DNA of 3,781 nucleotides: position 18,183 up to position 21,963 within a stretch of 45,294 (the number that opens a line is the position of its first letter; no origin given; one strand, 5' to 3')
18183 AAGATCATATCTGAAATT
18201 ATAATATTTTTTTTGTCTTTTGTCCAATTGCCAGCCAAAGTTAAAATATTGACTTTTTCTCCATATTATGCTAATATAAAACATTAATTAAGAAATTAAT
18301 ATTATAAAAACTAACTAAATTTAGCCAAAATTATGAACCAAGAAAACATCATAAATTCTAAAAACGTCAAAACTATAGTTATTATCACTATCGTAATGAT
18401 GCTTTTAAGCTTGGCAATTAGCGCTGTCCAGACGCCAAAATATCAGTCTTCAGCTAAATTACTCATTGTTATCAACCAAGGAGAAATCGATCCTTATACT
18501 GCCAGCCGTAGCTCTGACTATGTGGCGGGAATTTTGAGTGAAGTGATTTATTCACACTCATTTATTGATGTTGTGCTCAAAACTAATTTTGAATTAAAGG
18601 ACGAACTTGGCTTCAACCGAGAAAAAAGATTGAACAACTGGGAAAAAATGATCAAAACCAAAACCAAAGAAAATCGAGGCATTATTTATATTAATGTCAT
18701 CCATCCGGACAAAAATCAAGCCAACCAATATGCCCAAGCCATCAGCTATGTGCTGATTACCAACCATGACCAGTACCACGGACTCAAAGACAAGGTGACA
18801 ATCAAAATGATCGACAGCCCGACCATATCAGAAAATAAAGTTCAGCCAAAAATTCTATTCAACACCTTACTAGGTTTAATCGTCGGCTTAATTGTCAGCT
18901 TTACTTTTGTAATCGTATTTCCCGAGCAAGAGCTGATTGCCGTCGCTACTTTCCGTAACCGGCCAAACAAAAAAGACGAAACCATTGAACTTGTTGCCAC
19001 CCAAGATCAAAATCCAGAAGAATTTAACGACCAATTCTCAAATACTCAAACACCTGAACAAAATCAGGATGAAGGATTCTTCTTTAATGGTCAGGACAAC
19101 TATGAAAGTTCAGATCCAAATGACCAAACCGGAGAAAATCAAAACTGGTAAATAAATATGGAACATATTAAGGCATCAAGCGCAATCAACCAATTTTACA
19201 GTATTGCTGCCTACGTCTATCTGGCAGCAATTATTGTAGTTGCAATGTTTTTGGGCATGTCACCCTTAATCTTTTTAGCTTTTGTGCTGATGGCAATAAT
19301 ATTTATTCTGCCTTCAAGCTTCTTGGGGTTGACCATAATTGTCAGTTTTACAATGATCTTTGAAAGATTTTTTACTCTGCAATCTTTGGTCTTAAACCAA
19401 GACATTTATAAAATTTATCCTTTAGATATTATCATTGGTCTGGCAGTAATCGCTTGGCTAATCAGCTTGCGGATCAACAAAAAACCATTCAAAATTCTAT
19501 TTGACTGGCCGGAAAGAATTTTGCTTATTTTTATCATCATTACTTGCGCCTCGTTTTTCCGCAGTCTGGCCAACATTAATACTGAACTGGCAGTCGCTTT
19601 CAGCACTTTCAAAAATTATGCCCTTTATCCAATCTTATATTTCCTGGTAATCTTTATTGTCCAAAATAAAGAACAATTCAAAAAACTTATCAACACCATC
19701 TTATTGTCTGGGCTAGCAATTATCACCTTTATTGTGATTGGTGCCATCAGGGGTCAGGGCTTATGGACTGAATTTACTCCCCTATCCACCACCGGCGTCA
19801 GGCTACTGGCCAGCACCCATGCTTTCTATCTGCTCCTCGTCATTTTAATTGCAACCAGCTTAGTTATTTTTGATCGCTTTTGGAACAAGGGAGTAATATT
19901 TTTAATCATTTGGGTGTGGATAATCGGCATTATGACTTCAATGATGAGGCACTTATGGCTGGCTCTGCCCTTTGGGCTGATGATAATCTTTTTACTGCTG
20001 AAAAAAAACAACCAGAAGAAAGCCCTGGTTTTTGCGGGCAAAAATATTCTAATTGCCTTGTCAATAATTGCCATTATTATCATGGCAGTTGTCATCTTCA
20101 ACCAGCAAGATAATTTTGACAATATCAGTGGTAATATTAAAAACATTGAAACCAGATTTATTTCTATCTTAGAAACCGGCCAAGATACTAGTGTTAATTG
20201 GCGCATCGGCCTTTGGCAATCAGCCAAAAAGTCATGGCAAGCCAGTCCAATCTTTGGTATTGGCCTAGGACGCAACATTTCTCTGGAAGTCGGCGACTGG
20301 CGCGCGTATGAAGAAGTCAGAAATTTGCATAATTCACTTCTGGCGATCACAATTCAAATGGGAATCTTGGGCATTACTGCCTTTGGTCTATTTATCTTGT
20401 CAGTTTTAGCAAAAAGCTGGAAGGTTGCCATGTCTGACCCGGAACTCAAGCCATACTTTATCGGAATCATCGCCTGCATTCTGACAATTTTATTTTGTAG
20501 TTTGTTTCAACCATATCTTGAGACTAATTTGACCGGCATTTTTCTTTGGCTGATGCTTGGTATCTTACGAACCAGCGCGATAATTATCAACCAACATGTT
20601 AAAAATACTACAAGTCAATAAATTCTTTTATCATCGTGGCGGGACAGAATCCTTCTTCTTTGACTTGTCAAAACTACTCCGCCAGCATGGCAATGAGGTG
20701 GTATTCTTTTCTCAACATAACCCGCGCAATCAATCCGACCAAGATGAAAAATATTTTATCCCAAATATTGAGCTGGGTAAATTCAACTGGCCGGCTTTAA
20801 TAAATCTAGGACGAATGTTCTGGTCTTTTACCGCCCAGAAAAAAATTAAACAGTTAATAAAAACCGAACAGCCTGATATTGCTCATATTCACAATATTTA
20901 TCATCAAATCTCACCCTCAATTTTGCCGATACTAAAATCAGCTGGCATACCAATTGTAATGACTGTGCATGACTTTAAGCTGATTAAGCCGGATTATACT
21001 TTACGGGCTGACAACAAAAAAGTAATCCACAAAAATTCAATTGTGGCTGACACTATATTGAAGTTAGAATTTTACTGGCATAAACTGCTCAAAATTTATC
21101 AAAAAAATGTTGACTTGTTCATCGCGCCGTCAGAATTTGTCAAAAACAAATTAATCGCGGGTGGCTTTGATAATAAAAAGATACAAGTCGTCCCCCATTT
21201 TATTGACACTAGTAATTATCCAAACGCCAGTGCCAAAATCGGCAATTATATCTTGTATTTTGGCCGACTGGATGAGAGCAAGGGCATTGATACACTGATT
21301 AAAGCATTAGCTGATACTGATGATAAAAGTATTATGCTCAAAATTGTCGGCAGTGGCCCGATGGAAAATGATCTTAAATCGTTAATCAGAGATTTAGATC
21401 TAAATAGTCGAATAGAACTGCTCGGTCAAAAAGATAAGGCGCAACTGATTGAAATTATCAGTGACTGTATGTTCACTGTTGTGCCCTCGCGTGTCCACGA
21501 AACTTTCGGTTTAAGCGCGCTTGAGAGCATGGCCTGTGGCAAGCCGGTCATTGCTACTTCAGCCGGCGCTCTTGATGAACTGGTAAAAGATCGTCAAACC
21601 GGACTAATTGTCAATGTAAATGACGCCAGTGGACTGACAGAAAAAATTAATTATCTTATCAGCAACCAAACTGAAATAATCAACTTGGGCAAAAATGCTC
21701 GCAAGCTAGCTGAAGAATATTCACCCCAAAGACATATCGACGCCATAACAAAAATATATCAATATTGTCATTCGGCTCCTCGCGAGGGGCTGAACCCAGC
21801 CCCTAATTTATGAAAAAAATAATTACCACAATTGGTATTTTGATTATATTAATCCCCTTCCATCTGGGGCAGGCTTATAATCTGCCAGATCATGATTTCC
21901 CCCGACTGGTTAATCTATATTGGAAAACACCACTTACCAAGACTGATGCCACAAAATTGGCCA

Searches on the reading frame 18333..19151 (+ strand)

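Call 67: search_protein_families(library=pfam, proteins=[window:18333-19151:+], max_evalue=0.00001)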
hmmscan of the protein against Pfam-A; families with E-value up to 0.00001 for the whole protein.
window:18333-19151:+ (272 aa): 1 family
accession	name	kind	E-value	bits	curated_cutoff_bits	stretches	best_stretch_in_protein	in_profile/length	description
PF02706.20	Wzz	-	3.5e-06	27.7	25.5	1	10-79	14-85/91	Chain length determinant protein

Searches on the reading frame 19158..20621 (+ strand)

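Call 67: search_protein_families(library=pfam, proteins=[window:19158-20621:+], max_evalue=0.00001)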
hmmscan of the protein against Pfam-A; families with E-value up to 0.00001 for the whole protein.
window:19158-20621:+ (487 aa): 1 family
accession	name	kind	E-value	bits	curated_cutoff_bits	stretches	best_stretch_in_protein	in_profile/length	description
PF04932.20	Wzy_C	-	1.5e-17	64.2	31.7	1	250-409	2-148/149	O-Antigen ligase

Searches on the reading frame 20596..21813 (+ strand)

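Call 67: search_protein_families(library=pfam, proteins=[window:20596-21813:+], max_evalue=0.00001)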
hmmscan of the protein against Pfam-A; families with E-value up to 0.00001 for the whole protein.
window:20596-21813:+ (405 aa): 7 families
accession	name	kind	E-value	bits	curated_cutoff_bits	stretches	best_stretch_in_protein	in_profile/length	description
PF00534.26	Glycos_transf_1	-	1.2e-39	136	26.4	1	215-370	14-171/172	Glycosyl transferases group 1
PF13692.12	Glyco_trans_1_4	-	3.9e-33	115.1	27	1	217-357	2-142/142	Glycosyl transferases group 1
PF13439.12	Glyco_transf_4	-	5.2e-24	85.6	28.5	1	15-206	2-169/170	Glycosyltransferase Family 4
PF20706.3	GT4-conflict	-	2.1e-09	37.3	26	1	196-333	175-323/385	Family 4 Glycosyltransferase in conflict systems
PF13579.12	Glyco_trans_4_4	-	3e-09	37.8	29.7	1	15-200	1-156/158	Glycosyl transferase 4-like domain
PF13477.12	Glyco_trans_4_2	-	2.7e-06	28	23.4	1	18-132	10-116/139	Glycosyl transferase 4-like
PF13524.12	Glyco_trans_1_2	-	3.6e-06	27.4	25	1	235-384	6-142/144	Glycosyl transferase-like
